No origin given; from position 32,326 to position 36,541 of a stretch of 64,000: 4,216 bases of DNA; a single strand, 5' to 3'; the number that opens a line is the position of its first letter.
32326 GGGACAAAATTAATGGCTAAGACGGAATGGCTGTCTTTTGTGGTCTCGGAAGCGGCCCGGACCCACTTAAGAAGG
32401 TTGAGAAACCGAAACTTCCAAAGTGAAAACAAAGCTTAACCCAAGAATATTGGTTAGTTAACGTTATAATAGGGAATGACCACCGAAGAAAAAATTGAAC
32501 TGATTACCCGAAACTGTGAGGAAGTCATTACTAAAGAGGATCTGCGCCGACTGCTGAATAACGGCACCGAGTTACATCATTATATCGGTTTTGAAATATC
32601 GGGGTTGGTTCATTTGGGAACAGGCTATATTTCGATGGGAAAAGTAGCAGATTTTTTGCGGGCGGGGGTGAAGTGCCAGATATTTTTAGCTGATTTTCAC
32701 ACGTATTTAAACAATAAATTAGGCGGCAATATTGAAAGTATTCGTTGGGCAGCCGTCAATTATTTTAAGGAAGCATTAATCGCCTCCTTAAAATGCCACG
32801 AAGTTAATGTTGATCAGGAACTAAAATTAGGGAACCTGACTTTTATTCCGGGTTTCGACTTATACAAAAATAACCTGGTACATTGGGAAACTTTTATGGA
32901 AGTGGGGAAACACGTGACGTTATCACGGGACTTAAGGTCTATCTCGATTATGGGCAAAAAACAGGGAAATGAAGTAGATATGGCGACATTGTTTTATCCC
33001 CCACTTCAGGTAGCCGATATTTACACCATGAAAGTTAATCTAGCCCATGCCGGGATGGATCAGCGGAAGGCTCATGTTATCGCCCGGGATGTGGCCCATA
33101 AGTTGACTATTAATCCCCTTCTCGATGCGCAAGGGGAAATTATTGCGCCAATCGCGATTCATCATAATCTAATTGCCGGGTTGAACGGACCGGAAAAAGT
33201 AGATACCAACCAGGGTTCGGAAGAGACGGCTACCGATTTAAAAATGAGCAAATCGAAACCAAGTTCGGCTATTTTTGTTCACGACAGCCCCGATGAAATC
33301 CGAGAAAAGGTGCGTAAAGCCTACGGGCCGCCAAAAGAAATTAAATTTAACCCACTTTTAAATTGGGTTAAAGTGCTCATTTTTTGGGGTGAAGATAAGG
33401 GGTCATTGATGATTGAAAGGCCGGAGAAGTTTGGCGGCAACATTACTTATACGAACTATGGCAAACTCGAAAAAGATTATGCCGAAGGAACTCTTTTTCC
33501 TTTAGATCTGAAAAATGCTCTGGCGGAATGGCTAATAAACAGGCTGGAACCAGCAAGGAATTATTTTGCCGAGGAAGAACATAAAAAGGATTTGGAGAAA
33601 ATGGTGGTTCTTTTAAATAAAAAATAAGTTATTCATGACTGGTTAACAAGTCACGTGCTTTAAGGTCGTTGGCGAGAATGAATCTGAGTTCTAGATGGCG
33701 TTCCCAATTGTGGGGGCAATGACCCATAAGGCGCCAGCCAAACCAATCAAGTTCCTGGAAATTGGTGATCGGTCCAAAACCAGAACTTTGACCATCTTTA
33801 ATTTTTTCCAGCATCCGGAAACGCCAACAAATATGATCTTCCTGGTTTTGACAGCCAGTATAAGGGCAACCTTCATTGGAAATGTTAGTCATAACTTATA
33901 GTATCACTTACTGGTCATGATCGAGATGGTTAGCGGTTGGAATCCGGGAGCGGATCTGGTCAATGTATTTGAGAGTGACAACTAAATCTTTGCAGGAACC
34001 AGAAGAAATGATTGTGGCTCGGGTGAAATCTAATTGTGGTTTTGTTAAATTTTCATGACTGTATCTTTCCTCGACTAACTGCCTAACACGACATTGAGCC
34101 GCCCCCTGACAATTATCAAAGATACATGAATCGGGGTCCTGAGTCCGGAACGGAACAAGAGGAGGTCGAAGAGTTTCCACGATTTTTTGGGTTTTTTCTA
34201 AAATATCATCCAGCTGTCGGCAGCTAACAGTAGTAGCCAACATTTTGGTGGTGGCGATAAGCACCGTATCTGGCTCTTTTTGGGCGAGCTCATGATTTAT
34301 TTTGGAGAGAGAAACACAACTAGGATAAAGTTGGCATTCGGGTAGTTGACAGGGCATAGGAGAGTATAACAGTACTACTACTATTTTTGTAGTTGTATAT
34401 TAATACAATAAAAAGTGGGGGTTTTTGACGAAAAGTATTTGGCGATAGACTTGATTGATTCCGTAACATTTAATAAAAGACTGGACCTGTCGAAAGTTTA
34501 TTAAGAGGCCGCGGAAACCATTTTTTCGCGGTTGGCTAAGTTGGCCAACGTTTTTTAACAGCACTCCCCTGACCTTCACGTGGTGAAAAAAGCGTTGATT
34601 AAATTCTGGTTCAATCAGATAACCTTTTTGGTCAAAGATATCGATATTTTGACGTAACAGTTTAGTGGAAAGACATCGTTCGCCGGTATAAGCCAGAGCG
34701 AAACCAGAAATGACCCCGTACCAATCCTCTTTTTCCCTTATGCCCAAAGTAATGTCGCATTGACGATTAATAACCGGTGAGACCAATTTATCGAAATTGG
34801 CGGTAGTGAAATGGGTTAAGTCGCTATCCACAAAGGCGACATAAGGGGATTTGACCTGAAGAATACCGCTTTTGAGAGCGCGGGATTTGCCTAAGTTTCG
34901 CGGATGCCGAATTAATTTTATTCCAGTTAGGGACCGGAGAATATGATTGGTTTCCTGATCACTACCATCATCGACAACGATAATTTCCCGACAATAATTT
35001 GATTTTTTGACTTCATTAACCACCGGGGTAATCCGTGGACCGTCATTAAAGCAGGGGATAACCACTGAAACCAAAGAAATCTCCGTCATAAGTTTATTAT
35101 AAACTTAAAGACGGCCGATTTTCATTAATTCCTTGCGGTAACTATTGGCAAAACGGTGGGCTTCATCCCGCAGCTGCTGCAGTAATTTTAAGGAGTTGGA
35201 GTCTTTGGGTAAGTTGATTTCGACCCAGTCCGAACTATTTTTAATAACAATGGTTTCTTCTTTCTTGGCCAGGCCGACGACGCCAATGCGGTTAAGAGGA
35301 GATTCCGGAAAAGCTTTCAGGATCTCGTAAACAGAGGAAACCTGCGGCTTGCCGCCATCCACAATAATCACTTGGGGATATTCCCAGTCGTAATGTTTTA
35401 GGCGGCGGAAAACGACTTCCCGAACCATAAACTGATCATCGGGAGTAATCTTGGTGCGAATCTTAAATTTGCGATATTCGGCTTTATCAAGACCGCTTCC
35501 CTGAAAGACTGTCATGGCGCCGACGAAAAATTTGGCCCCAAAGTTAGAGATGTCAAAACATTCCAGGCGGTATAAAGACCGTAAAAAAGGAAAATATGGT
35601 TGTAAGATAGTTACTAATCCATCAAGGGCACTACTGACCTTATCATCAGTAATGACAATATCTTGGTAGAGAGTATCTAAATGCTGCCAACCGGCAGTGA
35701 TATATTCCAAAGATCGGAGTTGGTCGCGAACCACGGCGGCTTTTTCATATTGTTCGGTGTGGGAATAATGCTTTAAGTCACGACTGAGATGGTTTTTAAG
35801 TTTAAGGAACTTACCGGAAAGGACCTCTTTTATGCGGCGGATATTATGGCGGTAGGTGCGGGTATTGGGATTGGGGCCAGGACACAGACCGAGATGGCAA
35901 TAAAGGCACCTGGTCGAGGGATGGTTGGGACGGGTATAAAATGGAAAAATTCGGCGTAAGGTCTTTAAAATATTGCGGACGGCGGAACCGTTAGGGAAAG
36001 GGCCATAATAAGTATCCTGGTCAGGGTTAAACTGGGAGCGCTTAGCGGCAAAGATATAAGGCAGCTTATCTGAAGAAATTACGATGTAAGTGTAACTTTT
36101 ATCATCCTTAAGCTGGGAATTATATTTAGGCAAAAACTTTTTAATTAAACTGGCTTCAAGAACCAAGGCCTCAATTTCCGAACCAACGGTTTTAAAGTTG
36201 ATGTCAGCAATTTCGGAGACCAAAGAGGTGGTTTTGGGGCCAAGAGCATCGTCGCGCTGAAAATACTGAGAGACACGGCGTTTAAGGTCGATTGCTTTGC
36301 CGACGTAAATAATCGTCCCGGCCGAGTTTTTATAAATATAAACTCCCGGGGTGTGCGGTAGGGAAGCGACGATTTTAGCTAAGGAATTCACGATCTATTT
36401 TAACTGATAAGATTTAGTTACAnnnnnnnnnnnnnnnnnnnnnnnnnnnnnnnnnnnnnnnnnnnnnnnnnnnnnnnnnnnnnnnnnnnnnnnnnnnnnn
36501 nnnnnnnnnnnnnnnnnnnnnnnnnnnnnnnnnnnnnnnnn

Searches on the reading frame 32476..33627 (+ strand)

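Call 37: search_protein_families(library=pfam, proteins=[window:32476-33627:+], max_evalue=0.001)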
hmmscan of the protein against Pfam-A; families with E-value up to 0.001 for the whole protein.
window:32476-33627:+ (383 aa): 1 family
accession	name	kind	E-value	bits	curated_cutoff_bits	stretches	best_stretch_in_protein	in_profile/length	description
PF00579.31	tRNA-synt_1b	-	8.7e-35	120.9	21.1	1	31-357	4-291/292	tRNA synthetases class I (W and Y)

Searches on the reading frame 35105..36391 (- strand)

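Call 37: search_protein_families(library=pfam, proteins=[window:35105-36391:-], max_evalue=0.001)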
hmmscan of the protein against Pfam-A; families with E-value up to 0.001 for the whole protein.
window:35105-36391:- (428 aa): 3 families
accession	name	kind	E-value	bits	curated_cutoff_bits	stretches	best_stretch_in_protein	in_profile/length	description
PF08459.17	UvrC_RNaseH_dom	-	1.5e-38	132.6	22.3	1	272-415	9-158/159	UvrC RNAse H endonuclease domain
PF01541.30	GIY-YIG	-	8.7e-09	36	22.6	1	16-91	3-78/78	GIY-YIG catalytic domain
PF02151.25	UVR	-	1.7e-05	24.8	21.5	1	198-230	3-35/36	UvrB/uvrC motif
